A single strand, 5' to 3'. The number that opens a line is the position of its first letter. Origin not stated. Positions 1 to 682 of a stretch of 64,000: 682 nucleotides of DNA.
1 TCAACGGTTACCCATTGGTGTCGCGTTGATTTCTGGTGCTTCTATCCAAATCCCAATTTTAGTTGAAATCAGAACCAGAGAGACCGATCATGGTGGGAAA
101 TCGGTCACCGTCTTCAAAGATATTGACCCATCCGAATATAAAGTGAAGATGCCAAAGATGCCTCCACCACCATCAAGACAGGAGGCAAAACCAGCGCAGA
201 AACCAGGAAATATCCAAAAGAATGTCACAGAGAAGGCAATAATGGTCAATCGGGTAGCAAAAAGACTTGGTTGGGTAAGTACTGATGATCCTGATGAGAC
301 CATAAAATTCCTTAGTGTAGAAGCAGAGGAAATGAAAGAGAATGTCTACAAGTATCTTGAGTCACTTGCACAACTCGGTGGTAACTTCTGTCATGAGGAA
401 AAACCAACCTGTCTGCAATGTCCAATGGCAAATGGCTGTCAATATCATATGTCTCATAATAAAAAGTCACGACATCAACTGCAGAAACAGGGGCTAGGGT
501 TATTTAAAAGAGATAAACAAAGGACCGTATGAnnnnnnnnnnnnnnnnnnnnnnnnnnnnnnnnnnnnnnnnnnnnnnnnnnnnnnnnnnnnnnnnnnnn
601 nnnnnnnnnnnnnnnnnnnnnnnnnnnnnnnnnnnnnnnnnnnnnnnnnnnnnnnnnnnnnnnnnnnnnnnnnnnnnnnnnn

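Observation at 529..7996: Envelope cluster: two secreted transglutaminase-like proteins with an extracytoplasmic thiol-redox relay, flanking a cytoplasmic E1/ThiS-like pair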

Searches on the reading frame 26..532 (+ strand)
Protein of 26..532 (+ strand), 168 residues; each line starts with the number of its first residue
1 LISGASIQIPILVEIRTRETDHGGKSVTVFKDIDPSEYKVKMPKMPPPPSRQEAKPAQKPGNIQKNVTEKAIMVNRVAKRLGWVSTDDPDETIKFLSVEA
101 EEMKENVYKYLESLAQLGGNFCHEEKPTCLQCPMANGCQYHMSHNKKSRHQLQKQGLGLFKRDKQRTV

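Call 3: search_protein_families(library=pfam, proteins=[window:26-532:+], max_evalue=0.01)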
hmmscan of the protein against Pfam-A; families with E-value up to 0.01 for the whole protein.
window:26-532:+ (168 aa): 0 families

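Call 4: search_protein_families(library=ncbifam, proteins=[window:26-532:+], max_evalue=0.01)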
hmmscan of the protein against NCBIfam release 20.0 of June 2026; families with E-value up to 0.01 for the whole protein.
window:26-532:+ (168 aa): 4 families
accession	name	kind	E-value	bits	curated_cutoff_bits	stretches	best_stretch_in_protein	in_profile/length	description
TIGR01084.1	mutY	equivalog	5.4e-07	29.5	286.5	1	74-146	139-214/277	A/G-specific adenine glycosylase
NF008132.0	PRK10880.1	equivalog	0.00017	20.8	427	1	76-145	148-216/351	A/G-specific adenine glycosylase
TIGR03677.1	eL8_ribo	equivalog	0.0052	16.7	134.6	0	56-119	20-83/117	50S ribosomal protein L7Ae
TIGR01083.1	nth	equivalog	0.0056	16.4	211.7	1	74-129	139-192/192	endonuclease III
